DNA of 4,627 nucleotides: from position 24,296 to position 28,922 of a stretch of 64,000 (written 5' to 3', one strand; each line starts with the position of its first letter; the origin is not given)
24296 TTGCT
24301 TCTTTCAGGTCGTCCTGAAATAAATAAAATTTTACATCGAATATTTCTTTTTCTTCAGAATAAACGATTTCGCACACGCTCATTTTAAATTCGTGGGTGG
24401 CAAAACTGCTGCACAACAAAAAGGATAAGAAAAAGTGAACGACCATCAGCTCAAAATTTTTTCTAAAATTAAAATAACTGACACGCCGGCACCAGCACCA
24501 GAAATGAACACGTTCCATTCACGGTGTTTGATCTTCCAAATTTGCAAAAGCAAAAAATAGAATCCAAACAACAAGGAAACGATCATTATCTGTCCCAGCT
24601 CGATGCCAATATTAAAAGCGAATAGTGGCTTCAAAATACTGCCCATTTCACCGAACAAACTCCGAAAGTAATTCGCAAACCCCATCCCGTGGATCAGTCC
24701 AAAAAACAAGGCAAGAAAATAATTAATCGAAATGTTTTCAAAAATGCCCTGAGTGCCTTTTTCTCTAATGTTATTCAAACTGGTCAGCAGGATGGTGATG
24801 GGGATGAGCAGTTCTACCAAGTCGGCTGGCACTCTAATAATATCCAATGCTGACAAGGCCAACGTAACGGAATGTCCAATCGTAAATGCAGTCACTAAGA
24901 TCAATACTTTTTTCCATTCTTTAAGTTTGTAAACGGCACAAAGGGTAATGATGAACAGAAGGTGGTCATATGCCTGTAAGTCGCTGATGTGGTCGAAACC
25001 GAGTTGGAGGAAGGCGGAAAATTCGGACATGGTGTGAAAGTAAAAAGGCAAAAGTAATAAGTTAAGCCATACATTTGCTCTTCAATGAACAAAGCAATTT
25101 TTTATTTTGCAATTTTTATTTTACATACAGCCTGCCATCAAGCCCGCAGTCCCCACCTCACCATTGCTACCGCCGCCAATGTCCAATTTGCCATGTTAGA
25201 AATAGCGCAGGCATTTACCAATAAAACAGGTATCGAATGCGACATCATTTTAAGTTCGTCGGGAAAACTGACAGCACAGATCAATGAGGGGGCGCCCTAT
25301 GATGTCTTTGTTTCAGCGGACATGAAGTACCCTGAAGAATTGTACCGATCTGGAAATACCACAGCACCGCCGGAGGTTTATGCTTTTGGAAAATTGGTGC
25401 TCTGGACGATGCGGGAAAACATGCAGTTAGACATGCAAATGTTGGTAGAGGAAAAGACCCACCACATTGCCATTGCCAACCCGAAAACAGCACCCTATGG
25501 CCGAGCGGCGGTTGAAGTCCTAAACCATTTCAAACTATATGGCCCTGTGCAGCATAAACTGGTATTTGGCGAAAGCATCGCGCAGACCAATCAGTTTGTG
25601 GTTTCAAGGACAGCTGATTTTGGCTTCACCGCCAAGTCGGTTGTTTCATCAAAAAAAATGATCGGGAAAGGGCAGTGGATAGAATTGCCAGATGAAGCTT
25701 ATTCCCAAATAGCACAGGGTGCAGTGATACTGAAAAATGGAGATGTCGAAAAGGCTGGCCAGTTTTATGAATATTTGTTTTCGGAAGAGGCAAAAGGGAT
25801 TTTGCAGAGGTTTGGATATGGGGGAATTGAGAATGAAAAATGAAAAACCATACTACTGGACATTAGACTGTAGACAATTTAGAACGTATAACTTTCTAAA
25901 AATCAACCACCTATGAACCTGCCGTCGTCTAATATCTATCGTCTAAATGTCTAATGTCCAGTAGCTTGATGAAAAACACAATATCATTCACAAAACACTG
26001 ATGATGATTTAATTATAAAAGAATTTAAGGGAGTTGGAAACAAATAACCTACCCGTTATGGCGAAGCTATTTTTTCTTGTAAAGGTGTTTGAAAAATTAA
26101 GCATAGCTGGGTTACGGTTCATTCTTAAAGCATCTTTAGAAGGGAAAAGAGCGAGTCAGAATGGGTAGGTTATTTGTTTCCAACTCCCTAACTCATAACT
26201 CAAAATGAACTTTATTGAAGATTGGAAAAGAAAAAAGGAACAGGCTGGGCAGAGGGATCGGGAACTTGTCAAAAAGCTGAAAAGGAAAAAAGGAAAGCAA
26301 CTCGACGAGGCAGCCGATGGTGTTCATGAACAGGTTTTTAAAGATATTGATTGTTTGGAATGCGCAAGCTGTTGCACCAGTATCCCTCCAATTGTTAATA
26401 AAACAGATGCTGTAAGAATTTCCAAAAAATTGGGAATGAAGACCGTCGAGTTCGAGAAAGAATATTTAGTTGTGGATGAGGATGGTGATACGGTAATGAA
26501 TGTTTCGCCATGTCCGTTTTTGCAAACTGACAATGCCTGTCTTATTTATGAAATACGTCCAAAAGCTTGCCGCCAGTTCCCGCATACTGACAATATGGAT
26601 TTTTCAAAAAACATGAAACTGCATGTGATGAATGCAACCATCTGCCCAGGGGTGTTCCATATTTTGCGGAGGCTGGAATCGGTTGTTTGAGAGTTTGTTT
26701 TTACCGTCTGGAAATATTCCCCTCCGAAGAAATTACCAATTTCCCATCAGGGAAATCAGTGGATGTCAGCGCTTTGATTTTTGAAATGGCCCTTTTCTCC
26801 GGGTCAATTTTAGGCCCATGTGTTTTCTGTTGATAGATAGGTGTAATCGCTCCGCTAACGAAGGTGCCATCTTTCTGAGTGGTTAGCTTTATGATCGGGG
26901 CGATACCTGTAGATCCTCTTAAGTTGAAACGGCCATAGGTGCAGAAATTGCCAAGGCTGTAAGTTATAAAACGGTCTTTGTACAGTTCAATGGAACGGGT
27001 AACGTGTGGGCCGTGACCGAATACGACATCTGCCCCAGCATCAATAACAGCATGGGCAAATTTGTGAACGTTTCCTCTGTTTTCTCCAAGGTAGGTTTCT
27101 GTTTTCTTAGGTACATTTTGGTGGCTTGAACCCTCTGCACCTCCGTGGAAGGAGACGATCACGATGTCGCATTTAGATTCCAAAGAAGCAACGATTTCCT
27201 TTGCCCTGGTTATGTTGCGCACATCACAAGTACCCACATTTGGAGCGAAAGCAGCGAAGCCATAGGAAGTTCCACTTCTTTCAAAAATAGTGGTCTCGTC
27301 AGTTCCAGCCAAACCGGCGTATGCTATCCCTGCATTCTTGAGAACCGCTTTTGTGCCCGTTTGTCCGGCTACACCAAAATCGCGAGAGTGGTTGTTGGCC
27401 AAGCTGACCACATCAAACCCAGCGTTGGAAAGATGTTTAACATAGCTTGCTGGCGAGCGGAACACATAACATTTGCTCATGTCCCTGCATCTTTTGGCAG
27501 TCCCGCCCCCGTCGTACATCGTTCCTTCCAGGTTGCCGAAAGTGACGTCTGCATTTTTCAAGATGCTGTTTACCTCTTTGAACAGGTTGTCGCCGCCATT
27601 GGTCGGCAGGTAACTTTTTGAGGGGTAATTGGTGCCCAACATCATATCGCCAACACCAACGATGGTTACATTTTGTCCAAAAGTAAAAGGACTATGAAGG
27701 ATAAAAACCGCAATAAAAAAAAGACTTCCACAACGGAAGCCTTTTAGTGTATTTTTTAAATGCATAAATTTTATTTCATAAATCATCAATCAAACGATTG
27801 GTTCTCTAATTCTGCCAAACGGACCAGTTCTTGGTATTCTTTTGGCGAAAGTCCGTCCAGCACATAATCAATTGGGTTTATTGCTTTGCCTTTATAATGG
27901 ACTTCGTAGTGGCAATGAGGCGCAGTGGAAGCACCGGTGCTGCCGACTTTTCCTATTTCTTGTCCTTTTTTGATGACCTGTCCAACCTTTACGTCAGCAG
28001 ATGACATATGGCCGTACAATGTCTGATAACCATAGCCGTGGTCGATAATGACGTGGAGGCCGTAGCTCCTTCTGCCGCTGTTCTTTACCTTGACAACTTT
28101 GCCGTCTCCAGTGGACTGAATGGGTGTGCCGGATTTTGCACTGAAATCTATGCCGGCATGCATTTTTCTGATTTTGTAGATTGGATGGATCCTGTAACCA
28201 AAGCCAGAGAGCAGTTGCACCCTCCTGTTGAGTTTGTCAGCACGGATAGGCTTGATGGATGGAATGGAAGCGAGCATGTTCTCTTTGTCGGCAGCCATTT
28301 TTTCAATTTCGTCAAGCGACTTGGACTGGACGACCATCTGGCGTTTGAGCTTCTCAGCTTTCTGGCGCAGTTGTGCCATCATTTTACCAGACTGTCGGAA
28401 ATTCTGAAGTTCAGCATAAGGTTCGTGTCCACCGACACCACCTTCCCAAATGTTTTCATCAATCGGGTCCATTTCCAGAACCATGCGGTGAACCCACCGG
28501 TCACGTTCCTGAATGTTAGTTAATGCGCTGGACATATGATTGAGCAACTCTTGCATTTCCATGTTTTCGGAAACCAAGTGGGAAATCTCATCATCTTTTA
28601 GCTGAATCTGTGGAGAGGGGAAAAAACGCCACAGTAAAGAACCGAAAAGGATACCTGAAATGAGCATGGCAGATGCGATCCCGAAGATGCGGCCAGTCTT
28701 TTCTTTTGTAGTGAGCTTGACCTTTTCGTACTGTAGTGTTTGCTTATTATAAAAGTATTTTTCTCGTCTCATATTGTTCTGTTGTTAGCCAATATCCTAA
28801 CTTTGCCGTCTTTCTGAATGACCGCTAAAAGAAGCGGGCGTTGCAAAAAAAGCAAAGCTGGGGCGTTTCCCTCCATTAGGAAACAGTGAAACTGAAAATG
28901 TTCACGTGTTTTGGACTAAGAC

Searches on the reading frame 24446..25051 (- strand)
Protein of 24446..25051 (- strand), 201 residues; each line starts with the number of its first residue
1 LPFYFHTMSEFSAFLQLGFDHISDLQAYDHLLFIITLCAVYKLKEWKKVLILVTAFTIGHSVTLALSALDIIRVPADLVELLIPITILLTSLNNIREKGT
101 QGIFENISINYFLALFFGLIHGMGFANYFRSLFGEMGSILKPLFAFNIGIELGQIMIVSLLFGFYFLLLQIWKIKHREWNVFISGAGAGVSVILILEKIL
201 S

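Call 51: search_protein_families(library=pfam, proteins=[window:24446-25051:-])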
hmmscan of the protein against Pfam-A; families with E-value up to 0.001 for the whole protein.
window:24446-25051:- (201 aa): 1 family
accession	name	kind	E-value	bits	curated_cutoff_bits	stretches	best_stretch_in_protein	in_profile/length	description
PF13795.12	HupE_UreJ_2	-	4.7e-49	166.5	24.5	1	14-168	1-152/156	HupE / UreJ protein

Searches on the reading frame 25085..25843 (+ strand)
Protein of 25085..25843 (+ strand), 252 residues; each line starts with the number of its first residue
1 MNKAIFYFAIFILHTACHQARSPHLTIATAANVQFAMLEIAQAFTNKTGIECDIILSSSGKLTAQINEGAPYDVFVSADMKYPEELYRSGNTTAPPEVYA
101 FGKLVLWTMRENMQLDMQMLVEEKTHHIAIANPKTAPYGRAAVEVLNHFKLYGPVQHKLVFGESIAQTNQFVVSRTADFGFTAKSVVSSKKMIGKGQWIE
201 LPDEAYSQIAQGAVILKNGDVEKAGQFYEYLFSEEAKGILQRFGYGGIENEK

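Call 15: search_protein_families(library=pfam, proteins=[window:25085-25843:+])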
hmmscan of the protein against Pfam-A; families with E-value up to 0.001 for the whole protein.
window:25085-25843:+ (252 aa): 2 families
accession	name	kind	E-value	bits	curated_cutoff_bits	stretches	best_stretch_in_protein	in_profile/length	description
PF13531.11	SBP_bac_11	-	1.5e-50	172.5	25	1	25-245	1-226/227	Bacterial extracellular solute-binding protein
PF01547.30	SBP_bac_1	-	1.4e-06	29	26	0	37-107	10-84/307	Bacterial extracellular solute-binding protein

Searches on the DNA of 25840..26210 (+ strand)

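Call 18: search_rna_families(source=window, start=25840, end=26210, threshold=evalue, max_evalue=10)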
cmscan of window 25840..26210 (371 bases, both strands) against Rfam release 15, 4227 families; matches with E-value up to 10: 8.
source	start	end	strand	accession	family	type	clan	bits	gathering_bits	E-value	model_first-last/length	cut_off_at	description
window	26026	26190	-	RF04174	MIR4208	Gene; miRNA;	-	30.7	140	0.0069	1-191/191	no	MIR4208 microRNA precursor family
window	26037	26179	+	RF04157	MIR9486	Gene; miRNA;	-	21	100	0.074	1-119/119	no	MIR9486 microRNA precursor family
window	25960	26044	+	RF00536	snoMe28S-Cm3227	Gene; snRNA; snoRNA; CD-box;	-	19.5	43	2.1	1-82/82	no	Small nucleolar RNA Me28S-Cm3227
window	25957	26039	+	RF00532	snoMe18S-Um1356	Gene; snRNA; snoRNA; CD-box;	CL00054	18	50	5.6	1-86/86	no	Small nucleolar RNA Me18S-Um1356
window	25952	26049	+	RF01871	MALAT1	Gene; lncRNA;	-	17.1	70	8.5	1-95/95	no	Metastasis associated lung adenocarcinoma transcript 1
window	26001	26073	+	RF01174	snoU43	Gene; snRNA; snoRNA; CD-box;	-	15.6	45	7.7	1-79/79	no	Small nucleolar RNA U43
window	25996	26057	+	RF01196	snoZ30a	Gene; snRNA; snoRNA; CD-box;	-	13.9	80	2.4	1-92/92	no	Small nucleolar RNA Z30a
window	25851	25964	-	RF04127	MIR8007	Gene; miRNA;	-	13.9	195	3.2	1-226/226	no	MIR8007 microRNA precursor family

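Call 54: search_dna_similar(query=window:26026-26191:+, collection=plasmids, mode=distant, max_evalue=0.001)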
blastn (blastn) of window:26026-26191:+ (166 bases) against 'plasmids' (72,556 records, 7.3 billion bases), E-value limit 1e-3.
No match.

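Call 55: search_dna_similar(query=window:26026-26191:+, collection=phages, mode=distant, max_evalue=0.001)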
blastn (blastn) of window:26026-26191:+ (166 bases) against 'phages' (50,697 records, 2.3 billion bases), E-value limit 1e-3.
No match.

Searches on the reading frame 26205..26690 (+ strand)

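Call 15: search_protein_families(library=pfam, proteins=[window:26205-26690:+])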
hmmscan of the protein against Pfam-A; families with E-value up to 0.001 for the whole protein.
window:26205-26690:+ (161 aa): 1 family
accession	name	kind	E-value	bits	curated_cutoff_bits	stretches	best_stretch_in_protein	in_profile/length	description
PF03692.20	CxxCxxCC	-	1.8e-13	51.4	23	1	49-135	1-79/85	Putative zinc- or iron-chelating domain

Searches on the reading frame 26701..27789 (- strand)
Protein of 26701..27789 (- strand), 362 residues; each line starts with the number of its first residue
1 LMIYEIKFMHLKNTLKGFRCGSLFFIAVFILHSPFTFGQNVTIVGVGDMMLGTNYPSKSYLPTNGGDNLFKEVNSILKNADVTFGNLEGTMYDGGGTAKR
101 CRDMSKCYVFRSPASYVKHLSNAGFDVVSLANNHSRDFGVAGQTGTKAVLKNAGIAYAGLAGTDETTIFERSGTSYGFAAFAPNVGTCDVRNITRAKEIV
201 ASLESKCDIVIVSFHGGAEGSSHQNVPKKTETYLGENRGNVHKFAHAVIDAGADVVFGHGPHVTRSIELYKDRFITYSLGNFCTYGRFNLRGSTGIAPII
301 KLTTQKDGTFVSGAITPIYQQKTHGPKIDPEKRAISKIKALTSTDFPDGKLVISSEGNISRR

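Call 51: search_protein_families(library=pfam, proteins=[window:26701-27789:-])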
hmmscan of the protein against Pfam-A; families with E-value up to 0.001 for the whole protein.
window:26701-27789:- (362 aa): 1 family
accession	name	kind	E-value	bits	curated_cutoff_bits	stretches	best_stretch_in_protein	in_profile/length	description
PF09587.15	PGA_cap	-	1.7e-48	165.8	27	1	42-283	1-252/255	Bacterial capsule synthesis protein PGA_cap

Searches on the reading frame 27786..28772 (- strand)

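Call 51: search_protein_families(library=pfam, proteins=[window:27786-28772:-])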
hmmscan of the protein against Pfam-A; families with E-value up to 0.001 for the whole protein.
window:27786-28772:- (328 aa): 1 family
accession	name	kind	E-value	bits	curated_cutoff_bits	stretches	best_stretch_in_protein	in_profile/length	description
PF01551.29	Peptidase_M23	-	1.5e-33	115.2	28.7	1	203-300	1-96/96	Peptidase family M23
